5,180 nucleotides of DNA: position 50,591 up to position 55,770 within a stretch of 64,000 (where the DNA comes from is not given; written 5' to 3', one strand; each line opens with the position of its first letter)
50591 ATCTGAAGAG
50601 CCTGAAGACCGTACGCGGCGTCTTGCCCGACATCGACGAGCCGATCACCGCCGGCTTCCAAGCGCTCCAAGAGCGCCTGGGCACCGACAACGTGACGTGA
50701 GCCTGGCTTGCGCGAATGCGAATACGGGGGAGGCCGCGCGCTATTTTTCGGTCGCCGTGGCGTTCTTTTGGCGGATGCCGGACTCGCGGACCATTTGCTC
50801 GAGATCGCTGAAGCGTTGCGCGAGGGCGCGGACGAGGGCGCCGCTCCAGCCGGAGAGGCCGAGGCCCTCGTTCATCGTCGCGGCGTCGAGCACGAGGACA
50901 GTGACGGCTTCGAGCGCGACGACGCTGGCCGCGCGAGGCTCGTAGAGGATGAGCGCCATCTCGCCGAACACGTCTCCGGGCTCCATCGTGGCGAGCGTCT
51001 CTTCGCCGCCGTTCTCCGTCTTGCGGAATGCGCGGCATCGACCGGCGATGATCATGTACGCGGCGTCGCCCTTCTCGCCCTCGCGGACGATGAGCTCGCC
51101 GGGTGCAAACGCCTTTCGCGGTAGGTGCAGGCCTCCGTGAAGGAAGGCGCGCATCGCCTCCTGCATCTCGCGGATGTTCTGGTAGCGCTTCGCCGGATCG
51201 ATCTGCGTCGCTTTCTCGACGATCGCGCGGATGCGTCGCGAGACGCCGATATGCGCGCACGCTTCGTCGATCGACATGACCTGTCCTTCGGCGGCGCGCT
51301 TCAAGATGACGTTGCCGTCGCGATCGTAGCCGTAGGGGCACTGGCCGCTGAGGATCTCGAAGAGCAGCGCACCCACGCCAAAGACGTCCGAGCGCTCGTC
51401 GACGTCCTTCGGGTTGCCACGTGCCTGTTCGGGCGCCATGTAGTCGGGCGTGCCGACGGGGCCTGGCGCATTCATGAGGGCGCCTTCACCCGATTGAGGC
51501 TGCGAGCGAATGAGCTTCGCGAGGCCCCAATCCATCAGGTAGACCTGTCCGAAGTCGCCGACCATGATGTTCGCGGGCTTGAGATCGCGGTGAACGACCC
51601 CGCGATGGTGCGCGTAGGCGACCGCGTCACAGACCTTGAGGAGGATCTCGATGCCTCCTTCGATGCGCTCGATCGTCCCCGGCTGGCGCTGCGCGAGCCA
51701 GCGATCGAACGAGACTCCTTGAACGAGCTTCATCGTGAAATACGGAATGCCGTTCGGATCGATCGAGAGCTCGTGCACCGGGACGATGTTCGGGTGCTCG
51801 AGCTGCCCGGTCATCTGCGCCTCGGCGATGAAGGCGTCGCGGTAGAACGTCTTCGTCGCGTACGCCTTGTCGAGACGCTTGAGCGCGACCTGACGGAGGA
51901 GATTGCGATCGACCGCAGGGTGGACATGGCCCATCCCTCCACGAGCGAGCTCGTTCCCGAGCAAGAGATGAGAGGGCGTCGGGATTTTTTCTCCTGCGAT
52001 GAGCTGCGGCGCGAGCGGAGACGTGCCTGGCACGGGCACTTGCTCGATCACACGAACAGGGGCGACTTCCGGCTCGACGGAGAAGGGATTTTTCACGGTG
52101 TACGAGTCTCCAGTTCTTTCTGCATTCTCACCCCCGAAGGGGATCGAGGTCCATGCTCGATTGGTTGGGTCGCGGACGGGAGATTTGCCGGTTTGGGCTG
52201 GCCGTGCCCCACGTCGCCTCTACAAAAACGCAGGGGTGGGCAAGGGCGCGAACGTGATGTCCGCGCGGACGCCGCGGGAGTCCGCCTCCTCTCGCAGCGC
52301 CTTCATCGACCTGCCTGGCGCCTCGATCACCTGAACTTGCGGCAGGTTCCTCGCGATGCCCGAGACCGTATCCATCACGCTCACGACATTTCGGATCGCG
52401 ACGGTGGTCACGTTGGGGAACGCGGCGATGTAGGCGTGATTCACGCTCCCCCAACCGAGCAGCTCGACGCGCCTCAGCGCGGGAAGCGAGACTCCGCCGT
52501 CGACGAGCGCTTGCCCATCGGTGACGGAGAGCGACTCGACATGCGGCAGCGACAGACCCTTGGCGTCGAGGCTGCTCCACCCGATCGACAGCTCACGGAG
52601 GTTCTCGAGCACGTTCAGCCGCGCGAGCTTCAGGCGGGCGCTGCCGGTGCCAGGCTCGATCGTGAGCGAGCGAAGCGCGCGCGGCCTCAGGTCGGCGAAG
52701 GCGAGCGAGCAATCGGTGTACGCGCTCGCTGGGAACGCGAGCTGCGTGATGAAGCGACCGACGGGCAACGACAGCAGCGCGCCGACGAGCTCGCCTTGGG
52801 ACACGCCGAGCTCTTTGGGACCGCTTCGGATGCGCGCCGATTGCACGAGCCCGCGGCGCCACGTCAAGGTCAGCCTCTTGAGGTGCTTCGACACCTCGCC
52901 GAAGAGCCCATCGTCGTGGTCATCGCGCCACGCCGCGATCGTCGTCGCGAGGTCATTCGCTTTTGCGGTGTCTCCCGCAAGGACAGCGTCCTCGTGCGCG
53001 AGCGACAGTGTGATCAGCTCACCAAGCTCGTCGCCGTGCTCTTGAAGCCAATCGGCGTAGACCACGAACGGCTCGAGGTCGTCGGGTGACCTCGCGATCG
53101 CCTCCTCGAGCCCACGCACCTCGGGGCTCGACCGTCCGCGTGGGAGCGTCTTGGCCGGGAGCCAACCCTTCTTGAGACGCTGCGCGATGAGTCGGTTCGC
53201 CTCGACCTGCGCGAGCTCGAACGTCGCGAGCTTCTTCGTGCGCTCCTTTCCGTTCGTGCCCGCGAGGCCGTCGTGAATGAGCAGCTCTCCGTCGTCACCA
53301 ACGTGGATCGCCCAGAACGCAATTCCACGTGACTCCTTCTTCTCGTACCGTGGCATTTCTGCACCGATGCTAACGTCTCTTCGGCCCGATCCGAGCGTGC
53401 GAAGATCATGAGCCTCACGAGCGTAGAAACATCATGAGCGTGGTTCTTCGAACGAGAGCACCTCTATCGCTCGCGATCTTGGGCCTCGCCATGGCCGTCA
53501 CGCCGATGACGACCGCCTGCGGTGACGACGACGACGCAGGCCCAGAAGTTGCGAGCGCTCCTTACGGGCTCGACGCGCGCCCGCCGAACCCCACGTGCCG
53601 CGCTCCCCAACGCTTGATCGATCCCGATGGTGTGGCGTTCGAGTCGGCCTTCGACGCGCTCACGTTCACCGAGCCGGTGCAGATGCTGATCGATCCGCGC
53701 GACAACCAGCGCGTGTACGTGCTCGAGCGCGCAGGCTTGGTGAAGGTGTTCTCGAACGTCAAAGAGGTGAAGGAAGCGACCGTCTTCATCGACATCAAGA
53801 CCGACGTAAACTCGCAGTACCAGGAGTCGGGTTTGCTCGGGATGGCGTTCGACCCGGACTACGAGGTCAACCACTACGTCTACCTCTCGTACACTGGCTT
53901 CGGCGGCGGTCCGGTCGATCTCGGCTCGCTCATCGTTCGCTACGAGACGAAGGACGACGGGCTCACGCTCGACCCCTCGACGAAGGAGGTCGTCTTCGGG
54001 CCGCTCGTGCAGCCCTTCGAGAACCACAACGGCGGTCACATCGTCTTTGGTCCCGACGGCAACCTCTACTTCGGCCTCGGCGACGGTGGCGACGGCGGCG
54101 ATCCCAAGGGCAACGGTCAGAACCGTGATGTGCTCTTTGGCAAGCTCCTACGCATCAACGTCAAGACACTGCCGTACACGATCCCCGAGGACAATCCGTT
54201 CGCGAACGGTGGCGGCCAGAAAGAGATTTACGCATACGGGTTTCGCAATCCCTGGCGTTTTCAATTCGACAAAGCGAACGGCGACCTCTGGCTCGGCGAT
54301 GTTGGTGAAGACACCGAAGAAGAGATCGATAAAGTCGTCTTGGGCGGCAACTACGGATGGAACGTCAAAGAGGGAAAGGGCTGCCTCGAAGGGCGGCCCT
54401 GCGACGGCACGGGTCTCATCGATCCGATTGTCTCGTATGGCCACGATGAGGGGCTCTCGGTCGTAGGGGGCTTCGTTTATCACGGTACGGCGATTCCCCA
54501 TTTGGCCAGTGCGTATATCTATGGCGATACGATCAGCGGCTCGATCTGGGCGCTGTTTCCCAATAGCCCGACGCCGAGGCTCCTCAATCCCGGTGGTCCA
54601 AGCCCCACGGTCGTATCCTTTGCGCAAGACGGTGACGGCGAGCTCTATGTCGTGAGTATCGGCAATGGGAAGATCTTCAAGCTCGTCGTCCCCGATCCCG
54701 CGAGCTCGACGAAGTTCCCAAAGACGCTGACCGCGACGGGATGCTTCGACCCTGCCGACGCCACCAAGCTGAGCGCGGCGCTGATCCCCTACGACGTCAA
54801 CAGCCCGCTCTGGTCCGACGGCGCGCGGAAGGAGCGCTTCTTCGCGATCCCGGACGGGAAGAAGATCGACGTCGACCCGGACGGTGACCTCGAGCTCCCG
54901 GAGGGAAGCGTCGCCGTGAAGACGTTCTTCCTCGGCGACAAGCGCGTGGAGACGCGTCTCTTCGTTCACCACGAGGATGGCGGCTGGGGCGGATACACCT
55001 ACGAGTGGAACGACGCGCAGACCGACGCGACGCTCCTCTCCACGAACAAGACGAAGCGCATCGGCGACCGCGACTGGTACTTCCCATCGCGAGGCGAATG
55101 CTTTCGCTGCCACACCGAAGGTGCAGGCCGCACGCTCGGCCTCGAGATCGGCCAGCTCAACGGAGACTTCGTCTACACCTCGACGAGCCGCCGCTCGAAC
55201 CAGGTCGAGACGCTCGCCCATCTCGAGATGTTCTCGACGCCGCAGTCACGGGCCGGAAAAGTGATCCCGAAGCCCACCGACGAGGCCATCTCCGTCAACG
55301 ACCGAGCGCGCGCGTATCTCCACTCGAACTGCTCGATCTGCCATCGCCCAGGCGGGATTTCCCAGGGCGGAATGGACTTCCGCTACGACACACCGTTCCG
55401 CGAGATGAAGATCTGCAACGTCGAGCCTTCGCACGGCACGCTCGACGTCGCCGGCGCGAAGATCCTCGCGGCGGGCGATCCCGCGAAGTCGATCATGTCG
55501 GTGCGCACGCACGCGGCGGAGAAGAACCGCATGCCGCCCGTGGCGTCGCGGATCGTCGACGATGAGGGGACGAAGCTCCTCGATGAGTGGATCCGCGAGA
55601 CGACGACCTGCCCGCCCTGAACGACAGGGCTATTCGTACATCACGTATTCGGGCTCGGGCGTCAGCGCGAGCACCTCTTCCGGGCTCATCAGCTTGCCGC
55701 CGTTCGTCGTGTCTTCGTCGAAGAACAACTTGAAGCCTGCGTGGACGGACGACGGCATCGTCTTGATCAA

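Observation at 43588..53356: Dense cluster of WGR / TIGR02996 / LRR paralogs interleaved with FHA proteins and a cNMP-regulated Ser/Thr kinase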

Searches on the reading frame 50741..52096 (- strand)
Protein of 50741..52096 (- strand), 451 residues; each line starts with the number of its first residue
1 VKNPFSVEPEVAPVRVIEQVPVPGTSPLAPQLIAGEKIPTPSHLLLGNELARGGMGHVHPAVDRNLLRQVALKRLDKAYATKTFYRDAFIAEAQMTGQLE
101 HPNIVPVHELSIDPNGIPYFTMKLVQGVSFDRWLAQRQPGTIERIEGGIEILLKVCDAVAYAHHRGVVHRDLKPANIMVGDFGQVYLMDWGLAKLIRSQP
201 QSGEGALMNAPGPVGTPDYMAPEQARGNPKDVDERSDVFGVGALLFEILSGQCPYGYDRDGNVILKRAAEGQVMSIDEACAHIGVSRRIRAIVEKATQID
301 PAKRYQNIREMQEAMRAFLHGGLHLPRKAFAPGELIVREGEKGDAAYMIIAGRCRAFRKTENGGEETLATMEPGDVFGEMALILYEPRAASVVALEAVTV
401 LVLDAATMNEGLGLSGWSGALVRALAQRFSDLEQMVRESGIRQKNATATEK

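Call 4: search_protein_families(library=pfam, proteins=[window:50741-52096:-], max_evalue=0.01)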
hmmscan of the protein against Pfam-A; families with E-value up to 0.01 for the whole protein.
window:50741-52096:- (451 aa): 5 families
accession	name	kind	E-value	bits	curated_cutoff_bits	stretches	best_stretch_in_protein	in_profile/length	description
PF00069.31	Pkinase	-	1e-39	137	31.7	1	48-306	5-253/263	Protein kinase domain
PF07714.23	PK_Tyr_Ser-Thr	-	5.4e-27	95.2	23.1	1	46-305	3-249/258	Protein tyrosine and serine/threonine kinase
PF00027.35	cNMP_binding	-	2.6e-23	82.2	27.5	1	328-410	2-84/89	Cyclic nucleotide-binding domain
PF01636.29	APH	-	0.0002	21.6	23.2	1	152-194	154-198/239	Phosphotransferase enzyme family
PF19974.5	TCAD9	-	0.006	16.2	40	0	152-190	284-321/429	Ternary complex associated domain 9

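Call 5: search_protein_families(library=ncbifam, proteins=[window:50741-52096:-], max_evalue=0.01)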
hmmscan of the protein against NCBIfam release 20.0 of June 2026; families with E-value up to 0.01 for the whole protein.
window:50741-52096:- (451 aa): 27 families (the best 25 are shown)
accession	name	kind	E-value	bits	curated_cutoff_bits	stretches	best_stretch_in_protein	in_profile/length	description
NF033483.0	PknB_PASTA_kin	equivalog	2e-62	212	450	1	46-322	11-272/563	Stk1 family PASTA domain-containing Ser/Thr kinase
NF009651.0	PRK13184.1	equivalog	1.3e-52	179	839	1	50-322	10-294/932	serine/threonine-protein kinase PknD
NF052427.1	StpK7MSMEG_1200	equivalog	1.5e-40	139.3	900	1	43-319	8-269/601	serine/threonine protein kinase StpK7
NF047741.1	antiphage_MADS6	equivalog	3.4e-31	108.4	460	2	148-320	301-462/612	methylation-associated defense system protein kinase MAD6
TIGR03903.1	TOMM_kin_cyc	equivalog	4e-28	97.8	705.75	1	69-317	5-246/1267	TOMM system kinase/cyclase fusion protein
NF033442.0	BREX_PglW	equivalog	5e-28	97.4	990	1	80-316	248-484/1391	BREX system serine/threonine kinase PglW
NF038150.1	lanthi_synth_IV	equivalog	5.2e-28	97.8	650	1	52-321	199-459/851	class IV lanthionine synthetase LanL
NF053615.1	SerThrKinAfsKStmc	equivalog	3.5e-14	52.4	1300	1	50-312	21-261/809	protein serine/threonine kinase AfsK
NF038151.1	lanthi_synth_III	equivalog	1.8e-11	43.2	575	1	92-244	273-418/833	class III lanthionine synthetase LanKC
NF058543.1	ActPatMycb56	equivalog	4.3e-11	42.2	460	1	329-430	23-123/317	acetyltransferase Pat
NF041163.2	encap_f2b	equivalog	3.5e-09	36.3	400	1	325-418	95-189/450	family 2B encapsulin nanocompartment shell protein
NF043056.1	T4SS_LegK1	equivalog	9.4e-09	34.4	550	1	119-306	155-346/516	Dot/Icm T4SS effector kinase LegK1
TIGR03724.2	arch_bud32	equivalog_domain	1.6e-07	31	125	1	73-197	20-135/193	KEOPS complex kinase/ATPase Bud32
TIGR03896.1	cyc_nuc_ocin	subfamily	8e-07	28.7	161.05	1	330-412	166-248/317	bacteriocin-type transport-associated protein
NF010499.0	PRK13918.1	equivalog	4.1e-06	26.4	274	1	329-446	16-127/205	CRP/FNR family transcriptional regulator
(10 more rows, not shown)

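Call 10: find_related_loci(query=window:50741-52096:-, collection=genome_contigs, flank=10000)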
Query window:50741-52096:- (451 aa) in genome_contigs; peptide patterns used: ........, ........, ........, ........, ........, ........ (x = any residue, [..] = any of these).
345 stretches matched a pattern; 308 encode a relative of the query (tblastn E <= 1e-3); the best 80 are kept; 80 distinct loci.
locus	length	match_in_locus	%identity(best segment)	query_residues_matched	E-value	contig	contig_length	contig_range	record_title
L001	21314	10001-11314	81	3-441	0e+0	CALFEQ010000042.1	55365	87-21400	MAG TPA_asm: uncultured Myxococcales bacterium isolate SRR5251193_bin.130_CONCOCT_v1.1_MAG genome assembly, contig: ERZ7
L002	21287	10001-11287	80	14-443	0e+0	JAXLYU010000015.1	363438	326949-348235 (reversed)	MAG: Labilithrix sp. isolate STL-MYX21 C4.7.fa-15, whole genome shotgun sequence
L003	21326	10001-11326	78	1-443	0e+0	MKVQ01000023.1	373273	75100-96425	MAG: Myxococcales bacterium 68-20 scnpilot_expt_750_bf_scaffold_207, whole genome shotgun sequence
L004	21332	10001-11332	77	1-445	0e+0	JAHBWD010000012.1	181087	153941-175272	MAG: Labilithrix sp. isolate ACE_MYX8 MYX8_12, whole genome shotgun sequence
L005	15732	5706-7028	77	1-443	0e+0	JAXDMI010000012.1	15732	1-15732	MAG: Myxococcales bacterium isolate BP_638 scaffold_1226745, whole genome shotgun sequence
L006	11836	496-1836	77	1-448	0e+0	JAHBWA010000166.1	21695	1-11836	MAG: Labilithrix sp. isolate ACE_MYX5 MYX5_166, whole genome shotgun sequence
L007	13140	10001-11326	77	1-443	0e+0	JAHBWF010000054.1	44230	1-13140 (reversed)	MAG: Labilithrix sp. isolate ACE_MYX10 MYX10_54, whole genome shotgun sequence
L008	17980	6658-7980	77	1-443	0e+0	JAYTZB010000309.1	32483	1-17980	MAG: Polyangiaceae bacterium isolate GFS_6217 GFS_6217_308, whole genome shotgun sequence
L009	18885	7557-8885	77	1-444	0e+0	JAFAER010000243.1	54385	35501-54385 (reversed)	MAG: Proteobacteria bacterium isolate OH_SBlB_141 k127_841259, whole genome shotgun sequence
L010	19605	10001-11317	78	3-443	0e+0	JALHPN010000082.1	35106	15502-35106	MAG: Polyangiaceae bacterium isolate bin.255 c_000000005585, whole genome shotgun sequence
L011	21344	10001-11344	76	1-449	0e+0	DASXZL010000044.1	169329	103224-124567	MAG TPA_asm: Polyangiaceae bacterium isolate SMAG_U4850 k141_1509250, whole genome shotgun sequence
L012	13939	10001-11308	77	6-442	0e+0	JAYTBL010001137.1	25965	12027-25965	MAG: Polyangiaceae bacterium isolate GFS_14252 GFS_14252_1136, whole genome shotgun sequence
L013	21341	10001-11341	75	1-449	0e+0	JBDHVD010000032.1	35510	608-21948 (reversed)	MAG: Labilithrix sp. isolate AS-MESO-3CA.217 NODE_4877_length_35510_cov_4.302007, whole genome shotgun sequence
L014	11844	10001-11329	75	1-444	0e+0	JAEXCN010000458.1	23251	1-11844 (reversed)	MAG: Proteobacteria bacterium isolate OH_HBB_116 k127_829071, whole genome shotgun sequence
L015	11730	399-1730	74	1-447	0e+0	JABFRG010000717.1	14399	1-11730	MAG: Polyangiaceae bacterium isolate P-RSF-IL-17 seq_1486, whole genome shotgun sequence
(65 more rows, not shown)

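Call 57: search_protein_families(library=padloc, proteins=[window:50741-52096:-], max_evalue=0.001)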
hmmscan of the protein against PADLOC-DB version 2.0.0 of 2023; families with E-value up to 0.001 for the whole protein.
window:50741-52096:- (451 aa): 39 families (the best 25 are shown)
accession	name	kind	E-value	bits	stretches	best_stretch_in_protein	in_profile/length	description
PDLC04042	PD-T4-6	-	3.9e-68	228.2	1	45-320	12-274/292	-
PDLC04061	PD-T4-6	-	5.4e-63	212.2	1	45-321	19-286/510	-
PDLC04053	PD-T4-6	-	4.6e-61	205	1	46-323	13-276/311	-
PDLC04054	PD-T4-6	-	7.2e-55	184.8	1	48-322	16-277/347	-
PDLC04060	PD-T4-6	-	4.5e-54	182.1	1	46-317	12-268/486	-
PDLC04138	mad6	-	3.3e-52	176.3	1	36-320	45-315/659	mads_6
PDLC04039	PD-T4-6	-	7.4e-52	174.9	1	46-320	18-277/458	-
PDLC04043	PD-T4-6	-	9.9e-52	174.5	1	48-319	21-278/452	-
PDLC04040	PD-T4-6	-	5.4e-51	171.9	1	50-323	2-270/547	-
PDLC04052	PD-T4-6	-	1e-50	171.4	1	46-315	13-273/496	-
PDLC04041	PD-T4-6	-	1.2e-50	171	1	46-318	32-293/443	-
PDLC04057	PD-T4-6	-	2.8e-50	169.6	1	49-319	15-271/443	-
PDLC04047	PD-T4-6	-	3.3e-47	159.2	1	49-320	17-274/327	-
PDLC04048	PD-T4-6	-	2.2e-42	143.7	1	48-320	16-274/354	-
PDLC01088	C3a189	-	1.1e-41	141.3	1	50-308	5-251/840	kinase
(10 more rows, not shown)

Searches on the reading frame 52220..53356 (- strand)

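Call 4: search_protein_families(library=pfam, proteins=[window:52220-53356:-], max_evalue=0.01)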
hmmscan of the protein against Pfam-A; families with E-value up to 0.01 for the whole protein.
window:52220-53356:- (378 aa): 1 family
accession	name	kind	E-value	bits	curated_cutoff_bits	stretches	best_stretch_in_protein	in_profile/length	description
PF05406.20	WGR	-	5.7e-05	23.6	22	1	14-68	17-75/79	WGR domain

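Call 5: search_protein_families(library=ncbifam, proteins=[window:52220-53356:-], max_evalue=0.01)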
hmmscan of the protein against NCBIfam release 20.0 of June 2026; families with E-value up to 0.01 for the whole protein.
window:52220-53356:- (378 aa): 2 families
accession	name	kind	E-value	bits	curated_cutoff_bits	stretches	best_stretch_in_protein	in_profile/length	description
TIGR02996.1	rpt_mate_G_obs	domain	2.2e-10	40.2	29.05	1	81-119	3-42/45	TIGR02996 domain-containing protein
NF047464.1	FibnectbindLIC11051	equivalog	0.0038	15.7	1000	0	12-68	13-68/685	LIC_11051 family fibronectin-binding protein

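Call 57: search_protein_families(library=padloc, proteins=[window:52220-53356:-], max_evalue=0.001)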
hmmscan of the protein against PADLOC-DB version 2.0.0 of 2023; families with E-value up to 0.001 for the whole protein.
window:52220-53356:- (378 aa): 0 families

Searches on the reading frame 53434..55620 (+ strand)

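Call 4: search_protein_families(library=pfam, proteins=[window:53434-55620:+], max_evalue=0.01)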
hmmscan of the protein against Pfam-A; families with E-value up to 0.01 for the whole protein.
window:53434-55620:+ (728 aa): 1 family
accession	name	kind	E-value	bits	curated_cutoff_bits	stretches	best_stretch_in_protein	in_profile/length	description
PF07995.17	GSDH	-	9.7e-42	143.8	25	1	80-374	3-286/332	Glucose / Sorbosone dehydrogenase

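Call 5: search_protein_families(library=ncbifam, proteins=[window:53434-55620:+], max_evalue=0.01)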
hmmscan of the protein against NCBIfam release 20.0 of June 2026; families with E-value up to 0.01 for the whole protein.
window:53434-55620:+ (728 aa): 2 families
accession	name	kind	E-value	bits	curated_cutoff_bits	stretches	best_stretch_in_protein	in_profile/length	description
TIGR03806.1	chp_HNE_0200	subfamily_domain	1.2e-73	248.1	313.3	1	429-722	2-313/314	SO2930 family diheme c-type cytochrome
TIGR03606.1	non_repeat_PQQ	subfamily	8e-28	97.5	434.55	1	78-310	29-268/454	glucose/sorbosone family PQQ-dependent dehydrogenase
